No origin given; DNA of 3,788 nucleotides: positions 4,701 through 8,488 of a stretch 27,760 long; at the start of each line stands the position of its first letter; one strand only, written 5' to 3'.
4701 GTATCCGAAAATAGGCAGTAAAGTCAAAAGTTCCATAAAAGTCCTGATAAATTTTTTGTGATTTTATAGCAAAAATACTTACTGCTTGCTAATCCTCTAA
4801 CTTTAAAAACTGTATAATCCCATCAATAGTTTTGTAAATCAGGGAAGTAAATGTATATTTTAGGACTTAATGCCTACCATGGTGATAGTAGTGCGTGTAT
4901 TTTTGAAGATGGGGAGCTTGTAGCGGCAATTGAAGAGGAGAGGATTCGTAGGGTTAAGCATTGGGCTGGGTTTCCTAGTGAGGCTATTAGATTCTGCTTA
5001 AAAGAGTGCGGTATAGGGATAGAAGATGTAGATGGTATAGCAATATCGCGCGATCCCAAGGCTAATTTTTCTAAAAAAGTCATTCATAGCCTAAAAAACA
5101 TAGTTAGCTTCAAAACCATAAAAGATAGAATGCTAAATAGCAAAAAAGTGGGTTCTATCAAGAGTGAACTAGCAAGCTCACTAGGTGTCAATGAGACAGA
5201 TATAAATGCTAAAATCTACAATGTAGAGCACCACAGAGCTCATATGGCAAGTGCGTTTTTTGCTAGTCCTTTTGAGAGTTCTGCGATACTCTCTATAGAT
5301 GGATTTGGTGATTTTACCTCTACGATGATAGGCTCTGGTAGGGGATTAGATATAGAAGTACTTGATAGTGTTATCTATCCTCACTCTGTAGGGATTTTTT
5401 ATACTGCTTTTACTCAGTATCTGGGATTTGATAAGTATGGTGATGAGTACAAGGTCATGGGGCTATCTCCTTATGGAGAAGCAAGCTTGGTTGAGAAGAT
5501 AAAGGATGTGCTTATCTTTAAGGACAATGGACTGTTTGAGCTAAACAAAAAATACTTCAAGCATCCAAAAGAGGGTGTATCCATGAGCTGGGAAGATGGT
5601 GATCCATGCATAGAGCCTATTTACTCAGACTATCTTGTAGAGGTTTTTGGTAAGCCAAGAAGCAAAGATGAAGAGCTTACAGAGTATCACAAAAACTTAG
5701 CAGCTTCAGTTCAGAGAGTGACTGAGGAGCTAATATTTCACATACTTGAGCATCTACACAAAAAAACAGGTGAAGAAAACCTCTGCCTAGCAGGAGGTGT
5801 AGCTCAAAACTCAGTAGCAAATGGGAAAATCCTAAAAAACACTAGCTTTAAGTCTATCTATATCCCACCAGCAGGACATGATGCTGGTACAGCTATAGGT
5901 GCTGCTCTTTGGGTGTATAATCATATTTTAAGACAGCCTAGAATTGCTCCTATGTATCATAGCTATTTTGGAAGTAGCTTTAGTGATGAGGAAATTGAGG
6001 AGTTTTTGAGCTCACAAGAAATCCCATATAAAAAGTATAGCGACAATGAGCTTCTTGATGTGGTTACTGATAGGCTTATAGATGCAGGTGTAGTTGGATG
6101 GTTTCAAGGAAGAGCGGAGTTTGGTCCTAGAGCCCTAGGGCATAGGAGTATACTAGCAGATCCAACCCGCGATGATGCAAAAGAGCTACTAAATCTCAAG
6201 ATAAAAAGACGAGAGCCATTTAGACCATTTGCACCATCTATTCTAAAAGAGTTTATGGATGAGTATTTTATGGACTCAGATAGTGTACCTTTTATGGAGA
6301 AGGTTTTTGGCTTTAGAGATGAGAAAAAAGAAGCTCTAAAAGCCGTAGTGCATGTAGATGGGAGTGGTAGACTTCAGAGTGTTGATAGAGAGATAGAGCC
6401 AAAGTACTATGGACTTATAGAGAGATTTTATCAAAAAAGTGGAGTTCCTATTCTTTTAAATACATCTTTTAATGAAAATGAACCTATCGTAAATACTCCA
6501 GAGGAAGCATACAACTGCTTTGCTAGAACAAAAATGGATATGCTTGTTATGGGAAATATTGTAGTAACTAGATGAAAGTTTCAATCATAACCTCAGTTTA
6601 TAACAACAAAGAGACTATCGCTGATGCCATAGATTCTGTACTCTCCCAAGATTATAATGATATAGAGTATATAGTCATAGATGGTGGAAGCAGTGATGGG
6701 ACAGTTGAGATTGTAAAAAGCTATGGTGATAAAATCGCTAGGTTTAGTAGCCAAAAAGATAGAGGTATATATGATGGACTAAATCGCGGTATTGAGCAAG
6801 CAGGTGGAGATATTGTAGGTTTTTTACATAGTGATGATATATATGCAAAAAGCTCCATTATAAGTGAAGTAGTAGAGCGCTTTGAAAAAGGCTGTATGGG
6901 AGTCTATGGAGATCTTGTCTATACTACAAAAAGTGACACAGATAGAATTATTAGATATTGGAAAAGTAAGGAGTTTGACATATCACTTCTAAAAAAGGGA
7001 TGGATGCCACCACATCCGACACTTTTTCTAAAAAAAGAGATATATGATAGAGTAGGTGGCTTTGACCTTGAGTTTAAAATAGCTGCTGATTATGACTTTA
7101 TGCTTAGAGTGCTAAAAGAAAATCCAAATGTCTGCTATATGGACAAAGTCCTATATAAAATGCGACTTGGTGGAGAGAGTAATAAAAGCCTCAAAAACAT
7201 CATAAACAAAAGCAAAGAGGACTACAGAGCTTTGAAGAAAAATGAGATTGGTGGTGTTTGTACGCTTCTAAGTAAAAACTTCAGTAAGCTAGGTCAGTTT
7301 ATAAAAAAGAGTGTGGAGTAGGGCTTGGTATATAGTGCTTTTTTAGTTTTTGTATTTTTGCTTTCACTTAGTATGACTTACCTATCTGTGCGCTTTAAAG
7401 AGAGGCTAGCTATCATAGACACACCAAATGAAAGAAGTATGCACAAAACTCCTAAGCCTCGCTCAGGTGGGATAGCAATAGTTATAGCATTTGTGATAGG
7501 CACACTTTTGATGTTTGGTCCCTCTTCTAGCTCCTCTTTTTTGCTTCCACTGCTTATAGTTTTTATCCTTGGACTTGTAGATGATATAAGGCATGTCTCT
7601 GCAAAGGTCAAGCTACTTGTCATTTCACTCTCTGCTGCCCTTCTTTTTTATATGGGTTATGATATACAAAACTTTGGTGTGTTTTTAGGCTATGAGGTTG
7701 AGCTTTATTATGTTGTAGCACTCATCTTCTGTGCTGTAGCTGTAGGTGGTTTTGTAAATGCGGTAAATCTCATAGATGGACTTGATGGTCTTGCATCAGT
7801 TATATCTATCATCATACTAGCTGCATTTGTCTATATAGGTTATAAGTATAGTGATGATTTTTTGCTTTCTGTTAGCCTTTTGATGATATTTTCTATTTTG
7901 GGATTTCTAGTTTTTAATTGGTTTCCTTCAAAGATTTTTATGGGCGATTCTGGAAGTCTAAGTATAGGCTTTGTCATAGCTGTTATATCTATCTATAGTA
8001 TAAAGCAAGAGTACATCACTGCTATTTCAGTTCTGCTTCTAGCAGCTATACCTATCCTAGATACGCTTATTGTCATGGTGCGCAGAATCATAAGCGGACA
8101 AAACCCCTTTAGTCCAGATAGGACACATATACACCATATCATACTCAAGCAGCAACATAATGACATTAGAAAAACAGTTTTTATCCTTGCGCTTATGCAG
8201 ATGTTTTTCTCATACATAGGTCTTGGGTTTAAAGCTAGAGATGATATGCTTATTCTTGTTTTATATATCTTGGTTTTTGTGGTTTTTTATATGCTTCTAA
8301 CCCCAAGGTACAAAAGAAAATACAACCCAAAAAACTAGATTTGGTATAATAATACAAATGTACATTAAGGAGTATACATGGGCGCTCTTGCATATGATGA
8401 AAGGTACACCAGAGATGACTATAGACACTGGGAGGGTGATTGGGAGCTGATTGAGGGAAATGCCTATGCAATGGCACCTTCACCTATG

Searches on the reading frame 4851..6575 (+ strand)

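Call 36: search_protein_families(library=pfam, proteins=[window:4851-6575:+], max_evalue=0.001)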
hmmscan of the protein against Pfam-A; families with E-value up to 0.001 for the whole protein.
window:4851-6575:+ (574 aa): 3 families
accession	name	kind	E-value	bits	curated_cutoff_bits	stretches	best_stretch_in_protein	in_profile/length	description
PF16861.10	Carbam_trans_C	-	1.9e-67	226.5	27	1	408-574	3-170/170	Carbamoyltransferase C-terminus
PF02543.21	Carbam_trans_N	-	3.4e-63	214.6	24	1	3-353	2-346/346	Carbamoyltransferase N-terminus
PF00814.31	TsaD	-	9.5e-07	29.2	24.8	0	276-340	190-251/264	tRNA N6-adenosine threonylcarbamoyltransferase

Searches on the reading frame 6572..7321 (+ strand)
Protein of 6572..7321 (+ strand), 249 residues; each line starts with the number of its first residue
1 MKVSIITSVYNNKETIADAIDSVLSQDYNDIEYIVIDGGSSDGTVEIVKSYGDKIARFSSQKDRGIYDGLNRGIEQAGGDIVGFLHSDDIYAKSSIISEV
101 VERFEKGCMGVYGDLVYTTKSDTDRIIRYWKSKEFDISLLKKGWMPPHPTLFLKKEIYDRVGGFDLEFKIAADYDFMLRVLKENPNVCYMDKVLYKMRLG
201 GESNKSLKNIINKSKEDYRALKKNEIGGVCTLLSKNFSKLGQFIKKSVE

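Call 36: search_protein_families(library=pfam, proteins=[window:6572-7321:+], max_evalue=0.001)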
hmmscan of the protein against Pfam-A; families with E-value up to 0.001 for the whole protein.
window:6572-7321:+ (249 aa): 3 families
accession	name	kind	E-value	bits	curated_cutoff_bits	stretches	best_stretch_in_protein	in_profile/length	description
PF00535.33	Glycos_transf_2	-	2.3e-28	99.7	23.3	1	4-132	1-131/168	Glycosyl transferase family 2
PF10111.15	Glyco_tranf_2_2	-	1.6e-13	51.3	27.3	2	4-92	1-95/276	Glycosyltransferase like family 2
PF13641.12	Glyco_tranf_2_3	-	3.3e-09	37.5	27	1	6-194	6-208/230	Glycosyltransferase like family 2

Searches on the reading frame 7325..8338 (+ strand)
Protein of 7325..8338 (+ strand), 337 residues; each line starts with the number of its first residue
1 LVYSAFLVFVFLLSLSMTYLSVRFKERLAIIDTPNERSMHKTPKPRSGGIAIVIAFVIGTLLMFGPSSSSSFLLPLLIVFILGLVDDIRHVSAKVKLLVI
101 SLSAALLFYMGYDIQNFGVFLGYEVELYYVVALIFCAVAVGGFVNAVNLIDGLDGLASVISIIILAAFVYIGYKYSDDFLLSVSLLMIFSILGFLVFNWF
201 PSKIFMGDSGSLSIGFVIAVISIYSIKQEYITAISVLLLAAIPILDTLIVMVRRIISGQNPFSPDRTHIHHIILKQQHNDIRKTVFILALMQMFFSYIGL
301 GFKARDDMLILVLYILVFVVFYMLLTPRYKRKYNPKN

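Call 36: search_protein_families(library=pfam, proteins=[window:7325-8338:+], max_evalue=0.001)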
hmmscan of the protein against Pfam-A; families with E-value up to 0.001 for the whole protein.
window:7325-8338:+ (337 aa): 1 family
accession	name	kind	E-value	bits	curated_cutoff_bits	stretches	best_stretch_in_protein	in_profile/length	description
PF00953.26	Glycos_transf_4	-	1.5e-39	136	27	1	71-225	3-159/160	Glycosyl transferase family 4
